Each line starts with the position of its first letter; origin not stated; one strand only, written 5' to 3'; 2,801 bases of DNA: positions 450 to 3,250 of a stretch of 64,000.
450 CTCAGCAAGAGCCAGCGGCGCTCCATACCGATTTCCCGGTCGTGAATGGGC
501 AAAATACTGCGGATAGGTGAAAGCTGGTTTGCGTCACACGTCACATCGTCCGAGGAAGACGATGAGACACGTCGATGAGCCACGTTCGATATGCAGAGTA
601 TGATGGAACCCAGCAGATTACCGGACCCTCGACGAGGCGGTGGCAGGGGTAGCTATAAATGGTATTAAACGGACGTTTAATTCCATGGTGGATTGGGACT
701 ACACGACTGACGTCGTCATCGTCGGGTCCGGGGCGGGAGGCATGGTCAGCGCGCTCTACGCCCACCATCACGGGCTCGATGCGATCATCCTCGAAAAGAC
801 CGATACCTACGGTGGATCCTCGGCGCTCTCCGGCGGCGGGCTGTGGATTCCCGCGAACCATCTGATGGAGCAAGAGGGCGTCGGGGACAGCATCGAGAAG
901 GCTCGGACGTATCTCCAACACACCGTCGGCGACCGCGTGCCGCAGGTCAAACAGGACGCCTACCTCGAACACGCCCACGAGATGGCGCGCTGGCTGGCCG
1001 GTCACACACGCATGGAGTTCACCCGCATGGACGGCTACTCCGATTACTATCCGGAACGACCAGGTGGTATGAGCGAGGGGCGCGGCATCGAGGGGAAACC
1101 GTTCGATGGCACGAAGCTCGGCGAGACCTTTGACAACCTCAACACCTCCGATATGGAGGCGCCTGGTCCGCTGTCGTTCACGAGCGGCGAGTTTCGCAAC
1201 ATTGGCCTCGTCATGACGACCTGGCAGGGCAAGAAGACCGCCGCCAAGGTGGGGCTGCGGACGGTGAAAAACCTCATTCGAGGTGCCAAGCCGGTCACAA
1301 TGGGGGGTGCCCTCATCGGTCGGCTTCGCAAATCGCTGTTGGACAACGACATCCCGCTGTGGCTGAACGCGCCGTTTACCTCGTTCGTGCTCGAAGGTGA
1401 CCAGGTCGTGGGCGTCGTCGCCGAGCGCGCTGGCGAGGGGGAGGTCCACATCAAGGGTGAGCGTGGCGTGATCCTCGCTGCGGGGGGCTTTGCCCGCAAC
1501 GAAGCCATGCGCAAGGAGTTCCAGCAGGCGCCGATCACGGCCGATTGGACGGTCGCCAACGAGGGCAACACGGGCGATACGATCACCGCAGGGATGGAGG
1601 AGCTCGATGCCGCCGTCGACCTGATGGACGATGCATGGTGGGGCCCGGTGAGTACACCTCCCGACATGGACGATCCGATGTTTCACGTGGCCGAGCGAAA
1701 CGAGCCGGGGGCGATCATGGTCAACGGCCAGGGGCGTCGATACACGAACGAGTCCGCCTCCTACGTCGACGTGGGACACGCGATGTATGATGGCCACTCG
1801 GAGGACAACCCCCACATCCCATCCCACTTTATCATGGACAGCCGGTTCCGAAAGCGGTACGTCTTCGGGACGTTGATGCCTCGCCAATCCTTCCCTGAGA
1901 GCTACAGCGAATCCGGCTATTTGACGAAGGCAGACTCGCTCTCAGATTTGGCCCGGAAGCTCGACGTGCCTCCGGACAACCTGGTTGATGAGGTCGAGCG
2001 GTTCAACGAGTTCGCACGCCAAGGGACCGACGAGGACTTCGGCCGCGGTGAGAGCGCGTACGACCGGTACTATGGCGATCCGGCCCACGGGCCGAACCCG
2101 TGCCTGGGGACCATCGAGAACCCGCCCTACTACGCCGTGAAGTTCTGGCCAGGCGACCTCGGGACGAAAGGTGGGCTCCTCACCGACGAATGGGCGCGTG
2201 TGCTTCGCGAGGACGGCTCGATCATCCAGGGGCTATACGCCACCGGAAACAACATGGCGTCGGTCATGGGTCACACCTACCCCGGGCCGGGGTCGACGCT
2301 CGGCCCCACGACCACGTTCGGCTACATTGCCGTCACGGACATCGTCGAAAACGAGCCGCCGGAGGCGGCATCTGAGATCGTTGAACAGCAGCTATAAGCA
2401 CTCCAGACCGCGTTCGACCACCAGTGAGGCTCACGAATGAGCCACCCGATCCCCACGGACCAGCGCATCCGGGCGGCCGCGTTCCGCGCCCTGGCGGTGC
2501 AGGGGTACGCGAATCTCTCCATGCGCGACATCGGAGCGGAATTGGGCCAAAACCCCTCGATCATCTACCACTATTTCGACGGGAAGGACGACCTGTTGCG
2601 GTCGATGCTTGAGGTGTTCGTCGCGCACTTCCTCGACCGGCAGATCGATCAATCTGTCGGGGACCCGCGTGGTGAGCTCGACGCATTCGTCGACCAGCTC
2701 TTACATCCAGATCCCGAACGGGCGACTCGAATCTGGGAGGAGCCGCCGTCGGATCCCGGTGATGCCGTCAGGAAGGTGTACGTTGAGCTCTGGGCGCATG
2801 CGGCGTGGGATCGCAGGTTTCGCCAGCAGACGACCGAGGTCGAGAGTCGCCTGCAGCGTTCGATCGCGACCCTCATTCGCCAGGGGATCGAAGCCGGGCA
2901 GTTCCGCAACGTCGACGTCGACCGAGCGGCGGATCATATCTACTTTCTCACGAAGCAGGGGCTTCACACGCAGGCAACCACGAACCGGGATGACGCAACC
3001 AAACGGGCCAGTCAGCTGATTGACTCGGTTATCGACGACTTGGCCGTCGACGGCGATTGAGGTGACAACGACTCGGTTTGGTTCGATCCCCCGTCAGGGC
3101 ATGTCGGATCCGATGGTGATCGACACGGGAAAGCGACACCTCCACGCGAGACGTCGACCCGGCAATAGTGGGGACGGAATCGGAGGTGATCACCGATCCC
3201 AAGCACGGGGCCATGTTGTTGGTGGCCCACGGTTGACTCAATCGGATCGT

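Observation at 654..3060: Candidate kstD-TetR regulon with a visible operator between TATA box and start codon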

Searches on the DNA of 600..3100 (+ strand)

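Call 63: search_dna_similar(query=window:600-3100:+, collection=plasmids, mode=distant, max_rows=10)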
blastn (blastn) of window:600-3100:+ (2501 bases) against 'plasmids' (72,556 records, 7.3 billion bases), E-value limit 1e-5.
Records with a match: 28; places in all: 32; records where one place covers at least 80% of the query: 0.
Best place of each record, by identity: 60-80% 28.
By first word of the organism name: Burkholderia 4; Azospirillum 4; Streptomyces 3; Rhodococcus 2; Caballeronia 2; Novosphingobium 2; Nonomuraea 1; Halostagnicola 1; Tsukamurella 1; Nocardia 1; and 7 more.
By predicted mobility (MOB-suite, as given by PLSDB): non-mobilizable 21; mobilizable 6; conjugative 1.
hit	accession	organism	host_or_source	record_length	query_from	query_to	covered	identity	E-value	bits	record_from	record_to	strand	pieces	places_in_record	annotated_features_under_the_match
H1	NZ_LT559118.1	Nonomuraea gerenzanensis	-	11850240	862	1749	36%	65.2%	6e-40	174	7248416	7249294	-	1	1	none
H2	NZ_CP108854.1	Streptomyces sp. NBC_00841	-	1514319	92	1724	25%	68.2%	6e-27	214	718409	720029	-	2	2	record has no annotation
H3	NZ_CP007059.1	Halostagnicola larsenii XH-48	-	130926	1856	2397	22%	68.1%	2e-40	177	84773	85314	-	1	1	TetR/AcrR family transcriptional regulator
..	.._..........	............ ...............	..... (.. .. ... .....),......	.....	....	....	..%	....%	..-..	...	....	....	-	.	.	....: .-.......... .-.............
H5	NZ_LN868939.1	Nocardia farcinica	not known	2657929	1394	1726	13%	71.9%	2e-39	173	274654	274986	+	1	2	none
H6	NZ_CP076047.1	Rhodococcus sp. USK10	-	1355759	1397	1743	14%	66.0%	6e-14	88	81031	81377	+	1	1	record has no annotation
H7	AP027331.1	Sphingobium sp. TomTYG65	-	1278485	1415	1733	13%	67.4%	4e-16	96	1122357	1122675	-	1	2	3-oxosteroid 1-dehydrogenase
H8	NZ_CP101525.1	Burkholderia arboris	mixed culture,soil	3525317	1429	1733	12%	69.6%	3e-25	126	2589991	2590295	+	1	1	none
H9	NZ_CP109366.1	Streptomyces sp. NBC_01558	-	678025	1436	1745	12%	67.5%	4e-17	100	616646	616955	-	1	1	kstD: 3-oxosteroid 1-dehydrogenase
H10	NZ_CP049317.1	Caballeronia sp. SBC2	whole organism,soil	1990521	1430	1731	12%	67.5%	1e-17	101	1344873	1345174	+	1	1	none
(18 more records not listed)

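Call 64: get_annotated_region(hit=H3, flank=5000)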
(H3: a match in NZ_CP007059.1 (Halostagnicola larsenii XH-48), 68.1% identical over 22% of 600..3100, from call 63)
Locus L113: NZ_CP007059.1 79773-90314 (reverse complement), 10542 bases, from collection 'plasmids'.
description: Halostagnicola larsenii XH-48 plasmid unnamed4, complete sequence
organism: Halostagnicola larsenii XH-48 (NCBI taxid 797299)
taxonomy: Archaea; Euryarchaeota; Halobacteria; Halobacteriales; Natrialbaceae; Halostagnicola; Halostagnicola larsenii; Halostagnicola larsenii XH-48
host: -; source: -; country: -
typing (MOB-suite, as given by PLSDB): non-mobilizable
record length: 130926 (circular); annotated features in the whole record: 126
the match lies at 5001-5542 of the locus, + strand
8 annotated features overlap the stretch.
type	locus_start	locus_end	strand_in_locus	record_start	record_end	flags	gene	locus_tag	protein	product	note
CDS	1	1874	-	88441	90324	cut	-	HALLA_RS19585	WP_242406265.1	DEAD/DEAH box helicase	-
CDS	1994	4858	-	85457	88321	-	-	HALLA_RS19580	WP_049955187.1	sugar-binding domain-containing protein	GO:0005975 - carbohydrate metabolic process [Evidence IEA]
CDS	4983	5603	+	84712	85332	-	-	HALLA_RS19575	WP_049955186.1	TetR/AcrR family transcriptional regulator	GO:0006355 - regulation of DNA-templated transcription [Evidence IEA]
CDS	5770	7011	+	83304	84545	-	-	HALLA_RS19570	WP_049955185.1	cytochrome P450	-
CDS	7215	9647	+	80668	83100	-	mbhE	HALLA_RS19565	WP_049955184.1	hydrogen gas-evolving membrane-bound hydrogenase subunit E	-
CDS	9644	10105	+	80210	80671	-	-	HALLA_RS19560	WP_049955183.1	MnhB domain-containing protein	-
CDS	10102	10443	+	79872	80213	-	-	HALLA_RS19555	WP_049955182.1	NADH-quinone oxidoreductase subunit K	-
CDS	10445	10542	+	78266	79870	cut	-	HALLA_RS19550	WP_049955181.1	proton-conducting transporter membrane subunit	-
